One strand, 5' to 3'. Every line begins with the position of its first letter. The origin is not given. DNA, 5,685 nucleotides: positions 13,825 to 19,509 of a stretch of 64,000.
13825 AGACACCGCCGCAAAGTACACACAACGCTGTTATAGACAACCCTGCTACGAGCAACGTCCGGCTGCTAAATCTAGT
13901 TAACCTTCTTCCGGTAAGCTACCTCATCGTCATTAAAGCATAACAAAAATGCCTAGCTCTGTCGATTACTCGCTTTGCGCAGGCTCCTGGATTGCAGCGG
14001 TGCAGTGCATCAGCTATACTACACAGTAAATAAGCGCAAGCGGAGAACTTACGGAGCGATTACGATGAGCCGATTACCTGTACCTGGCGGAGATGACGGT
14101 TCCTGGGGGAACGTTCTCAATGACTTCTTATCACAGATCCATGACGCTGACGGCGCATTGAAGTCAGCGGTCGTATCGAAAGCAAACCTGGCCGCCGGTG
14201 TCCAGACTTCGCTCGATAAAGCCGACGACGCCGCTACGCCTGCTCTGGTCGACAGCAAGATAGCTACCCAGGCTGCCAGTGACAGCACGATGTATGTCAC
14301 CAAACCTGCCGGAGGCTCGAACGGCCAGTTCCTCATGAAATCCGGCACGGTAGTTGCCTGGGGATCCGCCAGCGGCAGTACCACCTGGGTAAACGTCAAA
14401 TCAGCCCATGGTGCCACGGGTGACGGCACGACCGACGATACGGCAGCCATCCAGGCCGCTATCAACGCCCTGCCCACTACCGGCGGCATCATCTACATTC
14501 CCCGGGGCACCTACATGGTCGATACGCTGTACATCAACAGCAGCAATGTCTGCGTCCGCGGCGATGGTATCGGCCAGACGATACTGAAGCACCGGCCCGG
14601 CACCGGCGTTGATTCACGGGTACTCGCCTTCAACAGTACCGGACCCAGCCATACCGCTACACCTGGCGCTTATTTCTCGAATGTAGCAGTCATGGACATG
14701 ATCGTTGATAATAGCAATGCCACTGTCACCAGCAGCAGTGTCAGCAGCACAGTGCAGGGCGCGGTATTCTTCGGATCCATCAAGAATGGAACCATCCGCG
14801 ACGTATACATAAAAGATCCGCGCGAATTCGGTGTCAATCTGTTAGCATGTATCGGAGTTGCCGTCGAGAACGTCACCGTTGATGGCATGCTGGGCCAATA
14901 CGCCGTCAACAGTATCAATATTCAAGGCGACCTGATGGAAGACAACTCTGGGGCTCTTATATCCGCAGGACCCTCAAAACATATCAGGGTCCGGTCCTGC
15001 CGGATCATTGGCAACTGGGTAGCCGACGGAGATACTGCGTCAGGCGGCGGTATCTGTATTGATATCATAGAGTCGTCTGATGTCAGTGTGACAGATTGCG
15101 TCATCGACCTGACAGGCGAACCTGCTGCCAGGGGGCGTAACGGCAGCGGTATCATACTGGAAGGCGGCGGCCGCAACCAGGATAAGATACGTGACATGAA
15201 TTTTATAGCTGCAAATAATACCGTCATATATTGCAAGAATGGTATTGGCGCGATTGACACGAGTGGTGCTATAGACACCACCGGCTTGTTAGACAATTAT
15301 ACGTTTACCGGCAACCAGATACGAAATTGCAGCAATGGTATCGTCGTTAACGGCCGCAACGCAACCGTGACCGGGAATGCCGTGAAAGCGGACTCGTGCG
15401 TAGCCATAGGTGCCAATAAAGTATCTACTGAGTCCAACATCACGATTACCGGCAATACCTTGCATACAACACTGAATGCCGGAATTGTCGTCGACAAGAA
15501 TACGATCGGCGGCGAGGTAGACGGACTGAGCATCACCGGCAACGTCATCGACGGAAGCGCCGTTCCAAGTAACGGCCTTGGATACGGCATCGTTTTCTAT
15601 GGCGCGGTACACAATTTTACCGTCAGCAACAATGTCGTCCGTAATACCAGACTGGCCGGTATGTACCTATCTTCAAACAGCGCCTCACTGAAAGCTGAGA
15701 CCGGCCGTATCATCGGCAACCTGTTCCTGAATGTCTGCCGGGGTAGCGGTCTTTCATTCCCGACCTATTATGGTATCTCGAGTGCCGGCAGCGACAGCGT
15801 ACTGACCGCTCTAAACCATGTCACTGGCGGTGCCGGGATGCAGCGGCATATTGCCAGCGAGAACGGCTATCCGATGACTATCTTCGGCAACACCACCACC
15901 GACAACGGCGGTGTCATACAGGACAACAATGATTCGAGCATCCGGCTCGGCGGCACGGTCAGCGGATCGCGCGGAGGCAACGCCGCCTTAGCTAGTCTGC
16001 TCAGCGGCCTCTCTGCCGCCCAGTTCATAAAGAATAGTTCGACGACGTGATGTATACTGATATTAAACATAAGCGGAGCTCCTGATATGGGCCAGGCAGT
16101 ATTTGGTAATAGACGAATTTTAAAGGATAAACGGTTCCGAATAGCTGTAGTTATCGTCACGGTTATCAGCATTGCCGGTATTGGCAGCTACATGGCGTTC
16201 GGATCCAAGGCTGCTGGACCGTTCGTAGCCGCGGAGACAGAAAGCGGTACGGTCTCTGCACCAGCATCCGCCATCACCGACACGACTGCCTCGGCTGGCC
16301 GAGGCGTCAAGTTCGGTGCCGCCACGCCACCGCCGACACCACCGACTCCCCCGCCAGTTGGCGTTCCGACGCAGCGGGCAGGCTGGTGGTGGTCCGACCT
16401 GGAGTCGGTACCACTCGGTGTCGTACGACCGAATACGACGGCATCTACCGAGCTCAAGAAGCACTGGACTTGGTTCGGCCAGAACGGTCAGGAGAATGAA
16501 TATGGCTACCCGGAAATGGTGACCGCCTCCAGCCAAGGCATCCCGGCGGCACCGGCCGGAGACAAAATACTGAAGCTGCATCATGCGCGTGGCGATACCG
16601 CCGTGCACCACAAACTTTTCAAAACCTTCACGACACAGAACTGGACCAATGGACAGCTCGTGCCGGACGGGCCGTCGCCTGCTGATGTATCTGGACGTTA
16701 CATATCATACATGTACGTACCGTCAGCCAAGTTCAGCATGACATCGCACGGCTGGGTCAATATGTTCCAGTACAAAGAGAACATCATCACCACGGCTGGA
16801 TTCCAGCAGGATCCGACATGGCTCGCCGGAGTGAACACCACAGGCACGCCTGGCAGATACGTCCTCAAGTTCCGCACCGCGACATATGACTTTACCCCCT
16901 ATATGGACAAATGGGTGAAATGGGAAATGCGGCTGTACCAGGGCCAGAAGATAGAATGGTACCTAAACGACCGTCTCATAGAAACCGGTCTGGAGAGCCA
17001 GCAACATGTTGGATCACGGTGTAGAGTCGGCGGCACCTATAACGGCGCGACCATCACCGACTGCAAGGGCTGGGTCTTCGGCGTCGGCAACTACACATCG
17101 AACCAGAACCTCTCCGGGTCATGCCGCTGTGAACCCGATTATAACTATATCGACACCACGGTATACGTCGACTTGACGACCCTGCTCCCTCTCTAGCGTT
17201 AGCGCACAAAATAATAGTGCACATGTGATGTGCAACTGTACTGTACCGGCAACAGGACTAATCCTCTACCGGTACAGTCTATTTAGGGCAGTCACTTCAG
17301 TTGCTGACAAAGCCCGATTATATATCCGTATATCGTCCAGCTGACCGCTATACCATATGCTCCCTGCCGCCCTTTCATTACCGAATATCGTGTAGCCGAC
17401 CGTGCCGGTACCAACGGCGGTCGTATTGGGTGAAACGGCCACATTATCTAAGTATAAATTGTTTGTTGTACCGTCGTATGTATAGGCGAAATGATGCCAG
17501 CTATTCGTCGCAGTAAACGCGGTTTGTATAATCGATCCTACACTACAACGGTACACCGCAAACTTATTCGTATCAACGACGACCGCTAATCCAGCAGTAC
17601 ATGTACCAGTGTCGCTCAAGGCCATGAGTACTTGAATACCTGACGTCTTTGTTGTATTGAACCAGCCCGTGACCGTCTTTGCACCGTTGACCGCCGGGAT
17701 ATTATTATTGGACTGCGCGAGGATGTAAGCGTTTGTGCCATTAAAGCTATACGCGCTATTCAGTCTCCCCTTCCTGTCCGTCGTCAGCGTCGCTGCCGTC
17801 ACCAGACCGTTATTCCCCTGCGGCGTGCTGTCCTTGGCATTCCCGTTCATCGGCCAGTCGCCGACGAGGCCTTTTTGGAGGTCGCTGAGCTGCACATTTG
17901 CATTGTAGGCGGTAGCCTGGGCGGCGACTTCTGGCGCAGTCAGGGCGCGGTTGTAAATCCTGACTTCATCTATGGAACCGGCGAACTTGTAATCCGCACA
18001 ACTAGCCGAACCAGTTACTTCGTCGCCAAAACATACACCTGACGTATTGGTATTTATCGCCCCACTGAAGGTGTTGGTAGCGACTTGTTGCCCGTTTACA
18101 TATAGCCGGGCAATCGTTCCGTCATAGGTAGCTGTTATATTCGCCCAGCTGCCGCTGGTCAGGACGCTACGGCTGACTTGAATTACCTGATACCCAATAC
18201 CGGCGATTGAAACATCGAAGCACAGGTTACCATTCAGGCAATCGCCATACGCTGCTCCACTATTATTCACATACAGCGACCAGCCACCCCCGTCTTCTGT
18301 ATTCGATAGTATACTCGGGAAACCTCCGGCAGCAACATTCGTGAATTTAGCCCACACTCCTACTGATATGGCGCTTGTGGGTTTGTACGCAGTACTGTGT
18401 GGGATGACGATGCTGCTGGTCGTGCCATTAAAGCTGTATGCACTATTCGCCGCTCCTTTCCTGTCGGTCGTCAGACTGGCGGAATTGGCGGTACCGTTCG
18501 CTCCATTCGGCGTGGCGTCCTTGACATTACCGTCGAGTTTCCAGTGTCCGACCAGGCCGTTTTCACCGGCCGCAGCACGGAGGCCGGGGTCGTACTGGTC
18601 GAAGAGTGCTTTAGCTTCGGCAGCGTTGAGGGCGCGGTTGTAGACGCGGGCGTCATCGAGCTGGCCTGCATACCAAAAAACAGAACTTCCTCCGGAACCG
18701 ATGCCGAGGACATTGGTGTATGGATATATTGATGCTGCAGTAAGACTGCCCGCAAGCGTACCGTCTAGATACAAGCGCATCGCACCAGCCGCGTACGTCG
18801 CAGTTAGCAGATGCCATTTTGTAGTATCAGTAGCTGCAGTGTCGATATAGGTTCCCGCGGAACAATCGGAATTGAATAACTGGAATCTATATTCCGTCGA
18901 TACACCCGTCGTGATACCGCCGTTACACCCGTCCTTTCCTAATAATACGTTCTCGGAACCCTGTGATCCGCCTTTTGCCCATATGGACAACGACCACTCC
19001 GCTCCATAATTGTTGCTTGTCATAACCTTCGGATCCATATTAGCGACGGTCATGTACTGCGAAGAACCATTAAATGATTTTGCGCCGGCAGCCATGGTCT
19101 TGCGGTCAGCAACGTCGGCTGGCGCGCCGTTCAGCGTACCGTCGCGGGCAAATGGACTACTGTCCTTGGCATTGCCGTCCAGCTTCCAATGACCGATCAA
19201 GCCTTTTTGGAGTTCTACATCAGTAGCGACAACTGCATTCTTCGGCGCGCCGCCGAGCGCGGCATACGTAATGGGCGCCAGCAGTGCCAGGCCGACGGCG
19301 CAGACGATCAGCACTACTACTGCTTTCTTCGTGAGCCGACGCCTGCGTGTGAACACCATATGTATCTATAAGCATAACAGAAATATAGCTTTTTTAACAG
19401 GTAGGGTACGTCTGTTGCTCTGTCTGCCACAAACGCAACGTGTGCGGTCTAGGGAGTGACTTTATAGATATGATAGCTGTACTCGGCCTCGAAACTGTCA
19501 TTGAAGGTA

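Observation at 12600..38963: One ~35-aa N-terminal cassette is shared by nine otherwise unrelated secreted proteins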

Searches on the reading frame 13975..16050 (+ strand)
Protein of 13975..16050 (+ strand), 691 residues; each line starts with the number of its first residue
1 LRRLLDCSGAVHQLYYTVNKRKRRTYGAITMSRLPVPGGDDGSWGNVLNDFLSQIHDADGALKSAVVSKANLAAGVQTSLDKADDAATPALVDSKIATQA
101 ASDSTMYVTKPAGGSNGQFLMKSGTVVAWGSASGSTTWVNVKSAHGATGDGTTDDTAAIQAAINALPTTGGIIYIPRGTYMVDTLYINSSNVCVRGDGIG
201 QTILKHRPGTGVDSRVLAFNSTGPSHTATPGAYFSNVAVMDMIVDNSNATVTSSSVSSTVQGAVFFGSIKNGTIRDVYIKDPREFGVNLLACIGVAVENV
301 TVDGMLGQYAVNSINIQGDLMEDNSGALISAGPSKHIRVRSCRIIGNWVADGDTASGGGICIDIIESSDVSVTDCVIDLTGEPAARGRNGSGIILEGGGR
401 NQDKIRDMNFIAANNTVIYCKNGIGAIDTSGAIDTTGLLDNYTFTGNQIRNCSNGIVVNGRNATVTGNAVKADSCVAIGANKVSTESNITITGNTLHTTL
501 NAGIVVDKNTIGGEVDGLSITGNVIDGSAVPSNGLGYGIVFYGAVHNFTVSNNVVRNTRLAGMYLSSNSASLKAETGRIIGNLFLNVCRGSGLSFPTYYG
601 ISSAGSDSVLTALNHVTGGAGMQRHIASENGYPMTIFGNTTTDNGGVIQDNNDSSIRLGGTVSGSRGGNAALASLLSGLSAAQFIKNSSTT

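Call 16: search_protein_families(library=pfam, proteins=[window:13975-16050:+], max_evalue=0.001)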
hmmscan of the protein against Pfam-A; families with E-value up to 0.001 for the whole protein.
window:13975-16050:+ (691 aa): 2 families
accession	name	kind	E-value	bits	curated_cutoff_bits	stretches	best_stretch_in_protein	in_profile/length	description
PF12708.12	Pect-lyase_RHGA_epim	-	1.4e-17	64.7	27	1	138-312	1-170/213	Rhamnogalacturonase A/epimerase, pectate lyase-like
PF13229.12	Beta_helix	-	3.7e-14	53.1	25.9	2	441-571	10-150/158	Right handed beta helix region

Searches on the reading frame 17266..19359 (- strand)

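Call 16: search_protein_families(library=pfam, proteins=[window:17266-19359:-], max_evalue=0.001)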
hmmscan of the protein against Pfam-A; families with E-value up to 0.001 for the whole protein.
window:17266-19359:- (697 aa): 3 families
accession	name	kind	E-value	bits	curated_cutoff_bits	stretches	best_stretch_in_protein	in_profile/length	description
PF13385.13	Laminin_G_3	-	1.2e-59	201.2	27.6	3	311-479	1-151/151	Concanavalin A-like lectin/glucanases superfamily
PF02973.23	Sialidase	-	6.3e-09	36.1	26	0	417-482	119-185/189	Sialidase, N-terminal domain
PF02210.31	Laminin_G_2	-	4.6e-05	24.3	22.9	0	390-468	40-123/126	Laminin G domain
